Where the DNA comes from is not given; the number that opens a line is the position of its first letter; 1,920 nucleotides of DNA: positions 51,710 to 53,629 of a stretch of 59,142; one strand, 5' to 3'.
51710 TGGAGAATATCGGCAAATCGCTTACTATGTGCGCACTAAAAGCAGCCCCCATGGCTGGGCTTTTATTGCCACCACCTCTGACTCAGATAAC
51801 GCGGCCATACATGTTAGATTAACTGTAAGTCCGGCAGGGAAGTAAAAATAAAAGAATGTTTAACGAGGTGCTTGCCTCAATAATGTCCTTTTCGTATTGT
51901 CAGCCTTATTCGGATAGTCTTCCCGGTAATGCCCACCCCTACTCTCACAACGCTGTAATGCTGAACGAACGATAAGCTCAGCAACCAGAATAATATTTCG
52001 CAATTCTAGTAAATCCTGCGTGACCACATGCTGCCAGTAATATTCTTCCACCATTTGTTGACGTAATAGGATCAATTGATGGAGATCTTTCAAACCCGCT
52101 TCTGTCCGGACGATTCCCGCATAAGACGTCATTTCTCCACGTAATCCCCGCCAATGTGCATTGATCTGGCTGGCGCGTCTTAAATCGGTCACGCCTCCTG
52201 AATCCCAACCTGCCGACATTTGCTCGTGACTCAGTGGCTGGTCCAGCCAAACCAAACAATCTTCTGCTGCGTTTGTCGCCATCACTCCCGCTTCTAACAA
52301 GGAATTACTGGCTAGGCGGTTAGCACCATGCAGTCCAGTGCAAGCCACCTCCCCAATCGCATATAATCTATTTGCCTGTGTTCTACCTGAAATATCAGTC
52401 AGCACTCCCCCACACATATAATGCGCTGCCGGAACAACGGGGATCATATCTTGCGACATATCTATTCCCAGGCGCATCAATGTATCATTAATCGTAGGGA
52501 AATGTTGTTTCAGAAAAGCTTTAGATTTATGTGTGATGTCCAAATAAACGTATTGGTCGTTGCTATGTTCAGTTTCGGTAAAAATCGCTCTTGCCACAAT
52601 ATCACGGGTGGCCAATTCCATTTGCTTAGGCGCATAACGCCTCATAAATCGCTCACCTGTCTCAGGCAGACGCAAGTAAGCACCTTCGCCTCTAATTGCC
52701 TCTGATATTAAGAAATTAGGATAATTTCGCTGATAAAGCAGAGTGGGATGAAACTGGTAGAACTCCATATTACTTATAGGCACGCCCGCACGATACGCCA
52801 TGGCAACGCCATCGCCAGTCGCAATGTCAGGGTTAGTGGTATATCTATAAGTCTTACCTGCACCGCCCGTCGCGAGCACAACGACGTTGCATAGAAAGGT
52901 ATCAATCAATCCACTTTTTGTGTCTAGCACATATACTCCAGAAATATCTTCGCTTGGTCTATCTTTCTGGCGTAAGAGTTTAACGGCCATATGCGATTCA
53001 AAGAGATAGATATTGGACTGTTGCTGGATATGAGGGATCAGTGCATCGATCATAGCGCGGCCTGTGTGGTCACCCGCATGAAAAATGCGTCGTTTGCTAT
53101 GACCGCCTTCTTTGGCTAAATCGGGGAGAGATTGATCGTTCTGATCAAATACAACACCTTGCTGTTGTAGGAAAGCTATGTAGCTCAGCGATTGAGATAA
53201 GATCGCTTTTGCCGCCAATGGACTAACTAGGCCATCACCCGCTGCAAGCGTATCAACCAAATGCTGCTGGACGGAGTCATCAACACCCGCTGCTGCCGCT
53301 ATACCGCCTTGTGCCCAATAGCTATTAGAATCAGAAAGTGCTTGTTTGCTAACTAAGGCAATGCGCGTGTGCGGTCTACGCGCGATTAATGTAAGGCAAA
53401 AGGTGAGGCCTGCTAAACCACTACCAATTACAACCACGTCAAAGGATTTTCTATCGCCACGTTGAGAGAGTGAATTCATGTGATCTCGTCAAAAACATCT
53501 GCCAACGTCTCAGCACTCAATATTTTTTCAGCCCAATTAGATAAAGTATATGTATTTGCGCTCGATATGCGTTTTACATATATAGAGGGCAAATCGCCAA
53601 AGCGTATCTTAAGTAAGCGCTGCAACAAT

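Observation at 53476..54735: Rpn nuclease with an internal start site plus a separately encoded copy of its C-terminal RpnS-like module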

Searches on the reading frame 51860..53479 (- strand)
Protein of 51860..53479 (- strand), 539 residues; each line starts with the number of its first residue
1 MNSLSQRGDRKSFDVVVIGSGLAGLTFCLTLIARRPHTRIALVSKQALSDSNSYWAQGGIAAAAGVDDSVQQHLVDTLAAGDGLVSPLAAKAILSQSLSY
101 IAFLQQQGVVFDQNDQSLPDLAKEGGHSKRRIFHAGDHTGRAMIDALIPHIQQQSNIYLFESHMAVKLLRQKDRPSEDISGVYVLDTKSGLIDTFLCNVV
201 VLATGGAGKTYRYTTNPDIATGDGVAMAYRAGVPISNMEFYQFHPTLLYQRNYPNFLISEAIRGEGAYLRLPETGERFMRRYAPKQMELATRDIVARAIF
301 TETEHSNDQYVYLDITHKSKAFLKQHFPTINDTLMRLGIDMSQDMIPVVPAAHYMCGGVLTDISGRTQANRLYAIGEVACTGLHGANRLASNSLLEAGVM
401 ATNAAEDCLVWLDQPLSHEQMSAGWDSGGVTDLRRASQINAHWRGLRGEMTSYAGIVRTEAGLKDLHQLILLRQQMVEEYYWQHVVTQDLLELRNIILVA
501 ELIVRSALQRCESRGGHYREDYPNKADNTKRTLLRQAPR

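Call 21: find_encoding_contigs(protein=window:51860-53479:-, flank=8000, max_places=6)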
Protein window:51860-53479:- (539 aa): 1 contig read that carries it; 1 place shown.
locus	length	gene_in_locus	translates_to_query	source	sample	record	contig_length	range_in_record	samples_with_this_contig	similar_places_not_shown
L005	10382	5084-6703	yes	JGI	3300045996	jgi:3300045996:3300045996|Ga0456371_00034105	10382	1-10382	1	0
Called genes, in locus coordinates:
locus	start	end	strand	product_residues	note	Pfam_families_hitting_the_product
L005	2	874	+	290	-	?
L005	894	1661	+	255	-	PF03372:Exo_endo_phos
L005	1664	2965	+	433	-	PF04932:Wzy_C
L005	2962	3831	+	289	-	PF02749:QRPTase_N, PF01729:QRPTase_C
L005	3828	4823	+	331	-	-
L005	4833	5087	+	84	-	-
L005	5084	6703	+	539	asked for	PF00890:FAD_binding_2, PF07992:Pyr_redox_2 (faint), PF02910:Succ_DH_flav_C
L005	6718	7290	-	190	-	-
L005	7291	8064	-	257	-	PF00215:OMPdecase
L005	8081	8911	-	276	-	-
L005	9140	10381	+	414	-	?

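Call 40: find_related_loci(query=window:51860-53479:-, collection=metagenome_contigs, flank=4000)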
Query window:51860-53479:- (539 aa) in metagenome_contigs; peptide patterns used: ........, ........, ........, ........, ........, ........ (x = any residue, [..] = any of these).
600 stretches matched a pattern (row limit reached: there are more); 583 encode a relative of the query (tblastn E <= 1e-3); the best 80 are kept; 80 distinct loci.
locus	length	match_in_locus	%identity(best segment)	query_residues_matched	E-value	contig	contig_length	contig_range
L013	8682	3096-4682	68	3-527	0e+0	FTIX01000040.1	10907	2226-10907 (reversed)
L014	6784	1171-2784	61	1-535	0e+0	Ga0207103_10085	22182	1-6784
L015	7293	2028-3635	60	4-535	0e+0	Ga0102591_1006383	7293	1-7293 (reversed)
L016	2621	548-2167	60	1-535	0e+0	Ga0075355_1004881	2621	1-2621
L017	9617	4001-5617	60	1-535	0e+0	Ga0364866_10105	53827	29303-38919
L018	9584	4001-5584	61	4-533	0e+0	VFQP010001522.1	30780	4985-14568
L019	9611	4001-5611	60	5-534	0e+0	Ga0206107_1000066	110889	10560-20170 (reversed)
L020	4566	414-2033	60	1-535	0e+0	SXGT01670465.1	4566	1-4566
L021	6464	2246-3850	61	5-535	0e+0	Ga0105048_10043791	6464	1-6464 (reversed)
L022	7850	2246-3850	61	5-535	0e+0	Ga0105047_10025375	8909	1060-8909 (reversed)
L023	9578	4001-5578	61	4-525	0e+0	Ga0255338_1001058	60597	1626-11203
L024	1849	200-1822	59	2-538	0e+0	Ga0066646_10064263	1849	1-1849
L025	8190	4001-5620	60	1-535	0e+0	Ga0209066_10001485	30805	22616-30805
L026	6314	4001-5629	59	2-539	0e+0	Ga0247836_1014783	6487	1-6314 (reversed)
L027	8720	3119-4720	61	5-534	0e+0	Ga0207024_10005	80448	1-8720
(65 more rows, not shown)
